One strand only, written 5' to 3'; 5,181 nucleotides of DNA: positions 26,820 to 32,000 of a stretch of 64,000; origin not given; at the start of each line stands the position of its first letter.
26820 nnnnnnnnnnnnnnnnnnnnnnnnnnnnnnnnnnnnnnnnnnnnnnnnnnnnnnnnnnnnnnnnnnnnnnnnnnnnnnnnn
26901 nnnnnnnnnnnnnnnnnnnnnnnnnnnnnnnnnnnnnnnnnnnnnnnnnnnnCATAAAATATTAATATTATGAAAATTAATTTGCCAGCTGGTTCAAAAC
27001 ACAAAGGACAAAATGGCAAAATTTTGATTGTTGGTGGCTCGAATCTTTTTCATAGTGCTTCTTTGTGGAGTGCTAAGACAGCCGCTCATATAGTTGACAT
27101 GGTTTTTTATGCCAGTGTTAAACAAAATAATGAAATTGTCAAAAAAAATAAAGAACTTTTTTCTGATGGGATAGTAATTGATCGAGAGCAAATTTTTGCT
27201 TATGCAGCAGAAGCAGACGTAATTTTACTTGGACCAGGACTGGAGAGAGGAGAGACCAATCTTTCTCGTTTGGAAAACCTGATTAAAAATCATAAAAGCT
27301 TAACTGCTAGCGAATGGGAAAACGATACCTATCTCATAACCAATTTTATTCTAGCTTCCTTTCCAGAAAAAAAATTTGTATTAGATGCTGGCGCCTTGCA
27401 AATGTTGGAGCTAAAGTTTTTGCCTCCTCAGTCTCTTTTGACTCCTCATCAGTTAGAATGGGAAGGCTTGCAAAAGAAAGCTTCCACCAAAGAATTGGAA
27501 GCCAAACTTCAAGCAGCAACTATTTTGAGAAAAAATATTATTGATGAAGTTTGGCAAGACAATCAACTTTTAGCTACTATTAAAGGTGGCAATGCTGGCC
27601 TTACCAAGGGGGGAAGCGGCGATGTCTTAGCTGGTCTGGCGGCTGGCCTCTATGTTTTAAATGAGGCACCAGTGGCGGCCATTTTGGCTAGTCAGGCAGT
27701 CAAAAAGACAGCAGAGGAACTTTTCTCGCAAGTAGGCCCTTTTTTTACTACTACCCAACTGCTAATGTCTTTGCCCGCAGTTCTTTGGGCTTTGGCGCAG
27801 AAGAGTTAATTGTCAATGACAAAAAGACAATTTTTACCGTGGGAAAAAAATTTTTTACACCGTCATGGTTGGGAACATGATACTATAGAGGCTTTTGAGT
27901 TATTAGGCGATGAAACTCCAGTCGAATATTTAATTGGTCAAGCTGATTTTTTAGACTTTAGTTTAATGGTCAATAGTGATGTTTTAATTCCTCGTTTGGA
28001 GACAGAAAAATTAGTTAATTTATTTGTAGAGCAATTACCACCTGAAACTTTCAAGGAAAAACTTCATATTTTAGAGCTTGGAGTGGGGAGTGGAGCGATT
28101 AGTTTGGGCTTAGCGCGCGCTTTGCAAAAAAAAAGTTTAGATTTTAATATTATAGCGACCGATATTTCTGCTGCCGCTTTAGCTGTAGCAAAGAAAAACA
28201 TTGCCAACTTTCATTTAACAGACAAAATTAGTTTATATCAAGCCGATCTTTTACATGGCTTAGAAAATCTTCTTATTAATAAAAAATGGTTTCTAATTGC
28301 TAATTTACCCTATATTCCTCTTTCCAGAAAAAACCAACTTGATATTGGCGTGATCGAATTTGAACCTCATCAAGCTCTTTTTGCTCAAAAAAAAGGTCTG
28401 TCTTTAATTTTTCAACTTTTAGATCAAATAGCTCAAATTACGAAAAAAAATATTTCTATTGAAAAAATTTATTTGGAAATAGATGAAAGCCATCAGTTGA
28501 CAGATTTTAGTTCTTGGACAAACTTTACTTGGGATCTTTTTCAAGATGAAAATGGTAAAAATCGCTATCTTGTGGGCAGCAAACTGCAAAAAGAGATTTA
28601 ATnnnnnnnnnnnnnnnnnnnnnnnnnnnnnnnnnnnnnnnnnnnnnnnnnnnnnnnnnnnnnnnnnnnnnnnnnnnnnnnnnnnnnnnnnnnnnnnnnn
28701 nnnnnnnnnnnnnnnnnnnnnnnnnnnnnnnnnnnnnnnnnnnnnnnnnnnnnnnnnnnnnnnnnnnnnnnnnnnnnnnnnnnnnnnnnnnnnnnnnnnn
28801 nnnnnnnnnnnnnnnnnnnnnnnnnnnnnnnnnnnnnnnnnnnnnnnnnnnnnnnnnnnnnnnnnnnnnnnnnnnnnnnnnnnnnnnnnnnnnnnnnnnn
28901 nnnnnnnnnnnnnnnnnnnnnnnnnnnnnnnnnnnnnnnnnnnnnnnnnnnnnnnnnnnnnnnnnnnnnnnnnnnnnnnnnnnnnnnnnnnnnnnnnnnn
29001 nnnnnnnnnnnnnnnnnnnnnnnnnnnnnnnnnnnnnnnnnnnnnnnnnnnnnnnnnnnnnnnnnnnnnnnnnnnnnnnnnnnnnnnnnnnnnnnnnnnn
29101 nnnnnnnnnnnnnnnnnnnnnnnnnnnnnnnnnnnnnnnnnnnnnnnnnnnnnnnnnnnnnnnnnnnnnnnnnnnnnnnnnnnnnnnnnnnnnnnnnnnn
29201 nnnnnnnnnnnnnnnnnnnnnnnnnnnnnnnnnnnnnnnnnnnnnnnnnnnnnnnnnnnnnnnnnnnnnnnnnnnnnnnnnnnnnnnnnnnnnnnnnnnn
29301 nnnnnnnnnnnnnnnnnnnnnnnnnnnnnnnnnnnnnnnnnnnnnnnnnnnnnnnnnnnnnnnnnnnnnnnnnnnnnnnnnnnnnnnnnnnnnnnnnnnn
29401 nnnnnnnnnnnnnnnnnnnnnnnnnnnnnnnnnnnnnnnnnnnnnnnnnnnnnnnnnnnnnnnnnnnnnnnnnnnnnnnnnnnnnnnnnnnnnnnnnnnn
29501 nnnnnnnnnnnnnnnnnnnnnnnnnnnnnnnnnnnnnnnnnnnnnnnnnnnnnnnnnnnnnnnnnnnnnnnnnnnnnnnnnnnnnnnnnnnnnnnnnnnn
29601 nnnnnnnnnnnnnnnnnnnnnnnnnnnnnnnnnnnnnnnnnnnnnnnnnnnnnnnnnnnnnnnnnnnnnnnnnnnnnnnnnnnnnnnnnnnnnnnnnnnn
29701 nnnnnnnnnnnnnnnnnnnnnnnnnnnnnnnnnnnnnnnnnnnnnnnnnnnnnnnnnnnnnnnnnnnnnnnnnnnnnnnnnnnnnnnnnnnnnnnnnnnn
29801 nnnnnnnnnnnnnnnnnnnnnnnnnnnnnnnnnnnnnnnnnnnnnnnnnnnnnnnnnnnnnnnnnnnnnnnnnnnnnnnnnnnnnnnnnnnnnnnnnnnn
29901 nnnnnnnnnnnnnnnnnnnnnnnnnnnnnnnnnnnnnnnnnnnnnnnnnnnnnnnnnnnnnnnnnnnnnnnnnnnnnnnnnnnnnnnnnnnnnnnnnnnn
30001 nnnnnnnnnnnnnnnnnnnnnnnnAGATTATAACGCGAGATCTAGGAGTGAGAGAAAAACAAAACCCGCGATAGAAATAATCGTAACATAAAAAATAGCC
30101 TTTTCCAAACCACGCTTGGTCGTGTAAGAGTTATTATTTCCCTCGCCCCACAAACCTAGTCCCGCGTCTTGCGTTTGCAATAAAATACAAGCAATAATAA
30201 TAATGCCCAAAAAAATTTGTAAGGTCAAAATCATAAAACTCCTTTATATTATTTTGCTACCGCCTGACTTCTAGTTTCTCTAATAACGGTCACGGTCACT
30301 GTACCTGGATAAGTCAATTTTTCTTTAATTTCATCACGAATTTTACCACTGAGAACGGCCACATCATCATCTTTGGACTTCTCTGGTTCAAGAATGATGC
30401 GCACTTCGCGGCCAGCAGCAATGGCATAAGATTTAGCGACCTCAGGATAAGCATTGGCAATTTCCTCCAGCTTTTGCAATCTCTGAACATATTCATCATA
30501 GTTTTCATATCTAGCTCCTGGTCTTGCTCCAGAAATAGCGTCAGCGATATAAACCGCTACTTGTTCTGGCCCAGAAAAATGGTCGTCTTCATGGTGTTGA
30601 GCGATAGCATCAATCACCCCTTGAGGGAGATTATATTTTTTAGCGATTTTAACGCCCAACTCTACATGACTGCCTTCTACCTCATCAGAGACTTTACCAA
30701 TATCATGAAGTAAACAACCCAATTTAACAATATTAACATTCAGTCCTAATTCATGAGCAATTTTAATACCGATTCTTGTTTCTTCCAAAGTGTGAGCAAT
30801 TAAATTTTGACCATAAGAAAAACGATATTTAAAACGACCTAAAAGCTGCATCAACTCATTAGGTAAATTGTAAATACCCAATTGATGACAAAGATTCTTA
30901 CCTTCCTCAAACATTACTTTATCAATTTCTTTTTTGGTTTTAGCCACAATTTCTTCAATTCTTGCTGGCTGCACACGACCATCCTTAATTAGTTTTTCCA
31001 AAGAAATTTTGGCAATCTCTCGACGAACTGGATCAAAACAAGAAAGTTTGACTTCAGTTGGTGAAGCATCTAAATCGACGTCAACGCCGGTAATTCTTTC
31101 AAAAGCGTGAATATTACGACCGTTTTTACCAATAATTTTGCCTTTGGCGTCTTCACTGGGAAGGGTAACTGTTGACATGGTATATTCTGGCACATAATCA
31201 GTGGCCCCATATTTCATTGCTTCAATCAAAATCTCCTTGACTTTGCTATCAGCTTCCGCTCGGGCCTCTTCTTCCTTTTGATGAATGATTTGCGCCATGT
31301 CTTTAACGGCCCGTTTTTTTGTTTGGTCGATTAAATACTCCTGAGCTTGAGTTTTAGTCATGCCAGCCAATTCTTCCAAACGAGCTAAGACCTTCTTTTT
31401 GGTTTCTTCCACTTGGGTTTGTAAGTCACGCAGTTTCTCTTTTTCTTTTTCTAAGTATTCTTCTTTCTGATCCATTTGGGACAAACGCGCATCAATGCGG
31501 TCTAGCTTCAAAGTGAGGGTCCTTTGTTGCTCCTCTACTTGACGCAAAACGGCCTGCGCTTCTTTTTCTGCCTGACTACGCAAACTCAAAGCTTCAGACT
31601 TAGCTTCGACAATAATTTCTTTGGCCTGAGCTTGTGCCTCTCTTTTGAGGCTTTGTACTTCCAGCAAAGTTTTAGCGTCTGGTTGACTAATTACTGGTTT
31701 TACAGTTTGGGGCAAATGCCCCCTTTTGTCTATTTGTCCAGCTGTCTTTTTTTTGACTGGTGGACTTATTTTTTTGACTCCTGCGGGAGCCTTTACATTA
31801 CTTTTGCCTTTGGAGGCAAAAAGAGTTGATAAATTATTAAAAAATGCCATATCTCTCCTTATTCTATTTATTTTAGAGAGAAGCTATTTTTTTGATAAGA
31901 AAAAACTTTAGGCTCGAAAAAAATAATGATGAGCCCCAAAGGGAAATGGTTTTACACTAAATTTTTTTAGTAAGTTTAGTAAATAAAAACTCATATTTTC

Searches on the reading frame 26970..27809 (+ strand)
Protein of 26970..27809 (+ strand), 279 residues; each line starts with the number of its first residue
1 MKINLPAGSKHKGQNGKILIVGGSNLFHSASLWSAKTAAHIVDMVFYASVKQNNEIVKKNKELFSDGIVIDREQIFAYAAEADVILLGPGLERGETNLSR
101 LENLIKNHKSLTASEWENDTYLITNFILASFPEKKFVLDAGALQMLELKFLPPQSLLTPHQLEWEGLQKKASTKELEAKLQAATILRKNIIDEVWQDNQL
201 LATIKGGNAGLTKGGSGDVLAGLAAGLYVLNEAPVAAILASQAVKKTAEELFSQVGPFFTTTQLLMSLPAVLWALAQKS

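Call 29: search_protein_families(library=pfam, proteins=[window:26970-27809:+], max_evalue=0.001)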
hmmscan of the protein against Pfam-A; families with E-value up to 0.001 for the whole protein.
window:26970-27809:+ (279 aa): 1 family
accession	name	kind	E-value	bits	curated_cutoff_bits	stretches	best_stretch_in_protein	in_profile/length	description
PF01256.23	Carb_kinase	-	8.5e-27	94.6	27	1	19-265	2-237/242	NAD(P)H-hydrate dehydratase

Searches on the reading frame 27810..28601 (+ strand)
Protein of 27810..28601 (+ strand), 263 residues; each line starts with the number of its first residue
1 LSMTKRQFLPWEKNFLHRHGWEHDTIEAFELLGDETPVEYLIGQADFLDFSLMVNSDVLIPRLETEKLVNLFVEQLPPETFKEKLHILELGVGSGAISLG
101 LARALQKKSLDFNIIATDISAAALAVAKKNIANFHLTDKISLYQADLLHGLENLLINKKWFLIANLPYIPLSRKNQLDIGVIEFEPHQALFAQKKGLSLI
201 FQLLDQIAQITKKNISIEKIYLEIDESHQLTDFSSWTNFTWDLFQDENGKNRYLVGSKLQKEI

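Call 29: search_protein_families(library=pfam, proteins=[window:27810-28601:+], max_evalue=0.001)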
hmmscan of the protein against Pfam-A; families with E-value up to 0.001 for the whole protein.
window:27810-28601:+ (263 aa): 6 families
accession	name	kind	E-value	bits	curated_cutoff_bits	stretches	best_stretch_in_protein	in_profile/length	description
PF05175.20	MTS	-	8.2e-07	29.3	23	1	70-152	21-95/170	Methyltransferase small domain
PF13649.12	Methyltransf_25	-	1.8e-06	29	27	1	87-148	1-56/97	Methyltransferase domain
PF13847.12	Methyltransf_31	-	1.9e-06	28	27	1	82-158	2-72/145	Methyltransferase domain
PF10294.15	Methyltransf_16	-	2.8e-05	24.4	21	1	82-151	45-111/174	Lysine methyltransferase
PF01596.23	Methyltransf_3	-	0.00038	20.3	22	1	86-159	47-117/204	O-methyltransferase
PF06325.19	PrmA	-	0.00079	19.4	22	0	81-146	159-220/296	Ribosomal protein L11 methyltransferase (PrmA)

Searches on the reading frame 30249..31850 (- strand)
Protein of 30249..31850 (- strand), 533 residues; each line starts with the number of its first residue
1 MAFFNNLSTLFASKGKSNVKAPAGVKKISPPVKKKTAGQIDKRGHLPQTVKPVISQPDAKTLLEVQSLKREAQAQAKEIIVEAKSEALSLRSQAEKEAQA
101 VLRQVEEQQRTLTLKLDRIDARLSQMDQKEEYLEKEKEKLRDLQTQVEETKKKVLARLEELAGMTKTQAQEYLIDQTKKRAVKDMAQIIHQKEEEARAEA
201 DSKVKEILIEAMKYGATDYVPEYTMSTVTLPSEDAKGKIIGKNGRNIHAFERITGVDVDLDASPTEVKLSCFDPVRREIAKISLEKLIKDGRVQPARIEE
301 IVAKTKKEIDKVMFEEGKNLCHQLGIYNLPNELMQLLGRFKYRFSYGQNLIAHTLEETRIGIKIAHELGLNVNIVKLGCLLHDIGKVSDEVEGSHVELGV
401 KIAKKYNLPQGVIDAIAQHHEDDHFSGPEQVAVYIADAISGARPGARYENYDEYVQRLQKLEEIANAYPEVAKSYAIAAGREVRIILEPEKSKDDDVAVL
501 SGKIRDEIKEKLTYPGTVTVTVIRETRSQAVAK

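Call 29: search_protein_families(library=pfam, proteins=[window:30249-31850:-], max_evalue=0.001)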
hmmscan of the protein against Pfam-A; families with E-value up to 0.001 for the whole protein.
window:30249-31850:- (533 aa): 3 families
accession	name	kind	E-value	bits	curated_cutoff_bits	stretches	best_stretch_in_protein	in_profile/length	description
PF12072.13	RNase_Y_N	-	7.9e-25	87.9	32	1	65-219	40-201/201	RNase Y N-terminal region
PF01966.28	HD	-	4.1e-14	53.3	22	1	351-440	2-114/116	HD domain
PF00013.35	KH_1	-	3.3e-06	27.2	21.5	1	229-281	5-61/66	KH domain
